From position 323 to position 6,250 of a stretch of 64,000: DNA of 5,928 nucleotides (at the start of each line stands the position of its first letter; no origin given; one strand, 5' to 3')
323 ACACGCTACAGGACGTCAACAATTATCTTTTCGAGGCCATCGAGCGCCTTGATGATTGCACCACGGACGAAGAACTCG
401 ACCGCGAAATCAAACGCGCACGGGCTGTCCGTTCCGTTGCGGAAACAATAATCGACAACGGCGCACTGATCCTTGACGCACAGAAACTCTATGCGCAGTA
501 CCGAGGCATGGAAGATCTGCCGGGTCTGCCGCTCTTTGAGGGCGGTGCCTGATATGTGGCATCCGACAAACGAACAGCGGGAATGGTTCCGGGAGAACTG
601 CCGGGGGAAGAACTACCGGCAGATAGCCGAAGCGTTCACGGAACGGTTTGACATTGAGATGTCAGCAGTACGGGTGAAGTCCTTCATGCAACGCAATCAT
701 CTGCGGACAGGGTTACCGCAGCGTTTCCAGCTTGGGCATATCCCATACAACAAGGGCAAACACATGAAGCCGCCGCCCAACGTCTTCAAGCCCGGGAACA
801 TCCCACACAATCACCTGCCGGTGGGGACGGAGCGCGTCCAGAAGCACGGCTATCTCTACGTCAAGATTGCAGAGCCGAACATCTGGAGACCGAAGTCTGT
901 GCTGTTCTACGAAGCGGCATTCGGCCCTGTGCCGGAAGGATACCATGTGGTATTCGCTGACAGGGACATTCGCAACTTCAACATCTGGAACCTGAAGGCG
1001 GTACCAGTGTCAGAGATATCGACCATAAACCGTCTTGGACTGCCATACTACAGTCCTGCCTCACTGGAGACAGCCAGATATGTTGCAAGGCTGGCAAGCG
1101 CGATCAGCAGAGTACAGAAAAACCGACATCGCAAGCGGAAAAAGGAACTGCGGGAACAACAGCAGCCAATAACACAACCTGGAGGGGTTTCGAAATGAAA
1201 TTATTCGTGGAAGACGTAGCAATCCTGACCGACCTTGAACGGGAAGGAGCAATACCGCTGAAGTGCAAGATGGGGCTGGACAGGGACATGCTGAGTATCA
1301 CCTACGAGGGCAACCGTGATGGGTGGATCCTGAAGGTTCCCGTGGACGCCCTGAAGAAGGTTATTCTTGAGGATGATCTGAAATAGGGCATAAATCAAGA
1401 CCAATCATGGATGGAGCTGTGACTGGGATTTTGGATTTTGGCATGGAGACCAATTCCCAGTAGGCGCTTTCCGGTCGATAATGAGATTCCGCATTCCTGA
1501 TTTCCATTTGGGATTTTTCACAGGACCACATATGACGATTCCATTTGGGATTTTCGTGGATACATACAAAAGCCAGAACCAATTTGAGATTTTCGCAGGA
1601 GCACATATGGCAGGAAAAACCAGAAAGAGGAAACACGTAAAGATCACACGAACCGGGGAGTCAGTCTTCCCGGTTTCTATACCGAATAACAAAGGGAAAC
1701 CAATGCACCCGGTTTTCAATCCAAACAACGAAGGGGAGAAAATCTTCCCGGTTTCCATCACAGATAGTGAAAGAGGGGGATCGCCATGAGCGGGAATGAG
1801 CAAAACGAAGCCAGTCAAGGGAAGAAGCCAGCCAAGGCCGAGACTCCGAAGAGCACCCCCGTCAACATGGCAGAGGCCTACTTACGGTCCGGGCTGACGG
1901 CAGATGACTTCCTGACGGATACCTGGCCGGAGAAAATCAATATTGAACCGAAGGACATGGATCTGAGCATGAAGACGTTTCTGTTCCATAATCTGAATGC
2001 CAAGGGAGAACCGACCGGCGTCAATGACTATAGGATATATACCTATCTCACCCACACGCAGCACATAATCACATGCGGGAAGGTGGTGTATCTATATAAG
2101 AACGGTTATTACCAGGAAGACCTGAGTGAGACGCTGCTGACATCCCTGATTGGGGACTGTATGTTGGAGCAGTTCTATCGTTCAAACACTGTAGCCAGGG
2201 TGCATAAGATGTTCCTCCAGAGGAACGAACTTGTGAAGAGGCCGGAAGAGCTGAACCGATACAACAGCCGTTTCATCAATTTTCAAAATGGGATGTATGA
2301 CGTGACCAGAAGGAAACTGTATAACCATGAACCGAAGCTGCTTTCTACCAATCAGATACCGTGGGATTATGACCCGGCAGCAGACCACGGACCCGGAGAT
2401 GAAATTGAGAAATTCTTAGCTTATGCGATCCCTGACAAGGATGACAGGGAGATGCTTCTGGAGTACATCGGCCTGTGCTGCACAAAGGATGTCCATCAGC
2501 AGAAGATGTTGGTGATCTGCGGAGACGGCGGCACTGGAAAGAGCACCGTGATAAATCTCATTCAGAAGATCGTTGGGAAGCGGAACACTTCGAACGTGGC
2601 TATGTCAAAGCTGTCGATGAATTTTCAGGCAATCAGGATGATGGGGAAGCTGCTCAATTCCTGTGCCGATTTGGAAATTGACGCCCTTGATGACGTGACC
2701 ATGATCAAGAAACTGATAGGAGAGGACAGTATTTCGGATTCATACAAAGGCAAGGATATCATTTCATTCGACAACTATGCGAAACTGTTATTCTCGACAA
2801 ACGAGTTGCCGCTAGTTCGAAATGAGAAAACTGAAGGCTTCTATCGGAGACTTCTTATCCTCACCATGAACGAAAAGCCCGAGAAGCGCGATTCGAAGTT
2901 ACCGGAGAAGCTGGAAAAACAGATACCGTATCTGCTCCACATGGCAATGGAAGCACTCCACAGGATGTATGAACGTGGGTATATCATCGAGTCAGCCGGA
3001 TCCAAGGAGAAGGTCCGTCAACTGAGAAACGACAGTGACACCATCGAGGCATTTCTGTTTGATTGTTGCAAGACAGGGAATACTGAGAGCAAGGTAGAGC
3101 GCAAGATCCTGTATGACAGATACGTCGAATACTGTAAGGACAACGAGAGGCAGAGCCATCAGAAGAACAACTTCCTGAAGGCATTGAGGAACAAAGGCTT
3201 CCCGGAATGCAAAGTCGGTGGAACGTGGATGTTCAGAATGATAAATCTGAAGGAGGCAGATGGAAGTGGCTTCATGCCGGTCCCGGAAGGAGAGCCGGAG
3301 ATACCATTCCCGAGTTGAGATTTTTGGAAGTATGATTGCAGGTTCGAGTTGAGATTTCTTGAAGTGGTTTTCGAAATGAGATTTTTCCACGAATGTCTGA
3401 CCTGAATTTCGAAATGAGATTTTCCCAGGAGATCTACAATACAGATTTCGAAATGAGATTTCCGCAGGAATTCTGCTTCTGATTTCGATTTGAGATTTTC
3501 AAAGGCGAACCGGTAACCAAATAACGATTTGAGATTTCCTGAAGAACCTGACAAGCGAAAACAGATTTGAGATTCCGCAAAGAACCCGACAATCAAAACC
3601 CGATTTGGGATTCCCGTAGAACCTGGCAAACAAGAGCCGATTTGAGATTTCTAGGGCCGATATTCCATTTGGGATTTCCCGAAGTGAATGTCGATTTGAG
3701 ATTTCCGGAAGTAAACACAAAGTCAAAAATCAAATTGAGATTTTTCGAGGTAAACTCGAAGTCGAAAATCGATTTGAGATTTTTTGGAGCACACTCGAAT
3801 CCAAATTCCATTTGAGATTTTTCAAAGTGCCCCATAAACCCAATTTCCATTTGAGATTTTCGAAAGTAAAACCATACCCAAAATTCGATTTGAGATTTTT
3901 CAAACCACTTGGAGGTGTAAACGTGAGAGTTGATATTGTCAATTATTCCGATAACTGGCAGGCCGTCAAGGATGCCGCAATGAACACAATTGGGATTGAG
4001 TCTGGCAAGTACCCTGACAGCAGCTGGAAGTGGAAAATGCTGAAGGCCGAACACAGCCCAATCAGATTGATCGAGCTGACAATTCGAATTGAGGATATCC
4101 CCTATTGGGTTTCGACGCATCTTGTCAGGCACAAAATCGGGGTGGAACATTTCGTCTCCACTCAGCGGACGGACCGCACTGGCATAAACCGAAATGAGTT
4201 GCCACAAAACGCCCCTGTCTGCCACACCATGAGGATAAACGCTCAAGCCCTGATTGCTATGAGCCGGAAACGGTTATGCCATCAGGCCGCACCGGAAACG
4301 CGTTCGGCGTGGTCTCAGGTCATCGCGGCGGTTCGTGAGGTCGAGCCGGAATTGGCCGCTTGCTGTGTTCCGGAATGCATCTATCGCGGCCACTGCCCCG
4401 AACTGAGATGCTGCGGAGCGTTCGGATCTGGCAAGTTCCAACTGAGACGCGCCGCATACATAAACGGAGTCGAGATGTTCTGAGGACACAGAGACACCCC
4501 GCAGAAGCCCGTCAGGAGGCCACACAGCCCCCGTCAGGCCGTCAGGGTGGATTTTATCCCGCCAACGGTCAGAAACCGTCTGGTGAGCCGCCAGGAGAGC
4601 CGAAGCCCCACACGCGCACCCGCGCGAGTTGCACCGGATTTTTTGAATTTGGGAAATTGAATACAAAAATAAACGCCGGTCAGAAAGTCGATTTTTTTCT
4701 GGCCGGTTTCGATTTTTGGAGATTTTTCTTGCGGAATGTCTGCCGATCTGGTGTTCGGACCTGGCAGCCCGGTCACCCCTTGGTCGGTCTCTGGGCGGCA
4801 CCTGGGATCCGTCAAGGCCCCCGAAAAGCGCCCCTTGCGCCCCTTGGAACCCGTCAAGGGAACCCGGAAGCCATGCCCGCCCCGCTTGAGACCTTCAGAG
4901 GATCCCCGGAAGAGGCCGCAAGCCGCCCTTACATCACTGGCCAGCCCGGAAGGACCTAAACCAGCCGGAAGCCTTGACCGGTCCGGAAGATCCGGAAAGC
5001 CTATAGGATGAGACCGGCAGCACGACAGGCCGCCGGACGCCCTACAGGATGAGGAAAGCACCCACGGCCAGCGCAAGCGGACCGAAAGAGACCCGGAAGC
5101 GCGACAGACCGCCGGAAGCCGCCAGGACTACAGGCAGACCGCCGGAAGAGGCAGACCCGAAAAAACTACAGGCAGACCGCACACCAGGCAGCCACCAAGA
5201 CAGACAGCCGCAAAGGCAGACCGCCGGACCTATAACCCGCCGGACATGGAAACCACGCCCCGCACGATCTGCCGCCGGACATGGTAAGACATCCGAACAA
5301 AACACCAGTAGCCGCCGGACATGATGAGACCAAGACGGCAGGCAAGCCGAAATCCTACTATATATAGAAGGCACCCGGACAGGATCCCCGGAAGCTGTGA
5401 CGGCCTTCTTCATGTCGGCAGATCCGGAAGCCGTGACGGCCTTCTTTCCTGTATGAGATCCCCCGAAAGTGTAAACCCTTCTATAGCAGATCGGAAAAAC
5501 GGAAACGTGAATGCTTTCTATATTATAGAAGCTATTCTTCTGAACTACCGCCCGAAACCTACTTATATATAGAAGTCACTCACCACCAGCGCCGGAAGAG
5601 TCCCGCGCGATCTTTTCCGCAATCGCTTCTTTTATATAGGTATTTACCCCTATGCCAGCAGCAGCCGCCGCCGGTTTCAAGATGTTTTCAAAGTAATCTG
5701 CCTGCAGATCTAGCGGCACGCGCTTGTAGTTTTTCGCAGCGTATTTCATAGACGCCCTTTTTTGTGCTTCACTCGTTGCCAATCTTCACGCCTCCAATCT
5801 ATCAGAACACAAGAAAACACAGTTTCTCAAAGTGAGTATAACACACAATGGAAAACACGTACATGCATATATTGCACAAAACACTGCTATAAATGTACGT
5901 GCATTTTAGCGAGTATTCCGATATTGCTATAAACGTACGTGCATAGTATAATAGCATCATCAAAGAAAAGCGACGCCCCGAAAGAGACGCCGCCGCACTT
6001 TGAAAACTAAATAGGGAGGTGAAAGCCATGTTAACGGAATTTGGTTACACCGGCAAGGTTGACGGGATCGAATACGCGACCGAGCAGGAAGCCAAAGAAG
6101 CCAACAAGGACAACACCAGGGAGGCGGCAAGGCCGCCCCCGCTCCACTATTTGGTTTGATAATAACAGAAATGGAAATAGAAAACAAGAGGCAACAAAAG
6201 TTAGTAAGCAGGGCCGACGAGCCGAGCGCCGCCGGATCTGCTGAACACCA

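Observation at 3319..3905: Array of ~17 degenerate iterons (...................) immediately downstream of the SF3 helicase gene, a putative replication origin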

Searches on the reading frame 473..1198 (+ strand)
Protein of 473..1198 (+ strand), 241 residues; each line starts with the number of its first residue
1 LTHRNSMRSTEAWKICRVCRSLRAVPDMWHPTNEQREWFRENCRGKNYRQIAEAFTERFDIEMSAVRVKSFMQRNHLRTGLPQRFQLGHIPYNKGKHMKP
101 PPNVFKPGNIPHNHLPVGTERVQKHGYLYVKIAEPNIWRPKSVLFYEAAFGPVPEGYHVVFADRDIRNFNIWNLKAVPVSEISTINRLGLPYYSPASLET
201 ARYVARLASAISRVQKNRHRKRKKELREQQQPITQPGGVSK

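Call 15: search_protein_families(library=pfam, proteins=[window:473-1198:+], max_evalue=0.01)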
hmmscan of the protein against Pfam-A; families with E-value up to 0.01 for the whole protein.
window:473-1198:+ (241 aa): 1 family
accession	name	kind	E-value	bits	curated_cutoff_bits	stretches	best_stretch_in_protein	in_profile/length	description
PF13392.12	HNH_3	-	8.9e-09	35.3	24.8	1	142-181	4-43/46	HNH endonuclease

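Call 16: search_protein_families(library=phrogs, proteins=[window:473-1198:+], max_evalue=0.001)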
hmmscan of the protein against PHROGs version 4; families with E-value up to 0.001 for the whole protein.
window:473-1198:+ (241 aa): 1 family
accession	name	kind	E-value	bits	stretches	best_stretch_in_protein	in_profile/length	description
phrog_1891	-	DNA, RNA and nucleotide metabolism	5.5e-53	181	1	32-225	53-251/255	HNH endonuclease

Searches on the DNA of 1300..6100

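Call 55: search_rna_families(source=window, start=1300, end=6100, threshold=evalue, max_evalue=1)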
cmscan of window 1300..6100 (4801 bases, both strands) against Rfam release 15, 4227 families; matches with E-value up to 1: 1.
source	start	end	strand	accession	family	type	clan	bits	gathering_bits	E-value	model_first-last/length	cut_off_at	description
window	3726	3820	-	RF02455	Virus_CITE_1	Cis-reg;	-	21.1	80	0.85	1-93/93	no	Dianthovirus RNA2 cap-independent translation element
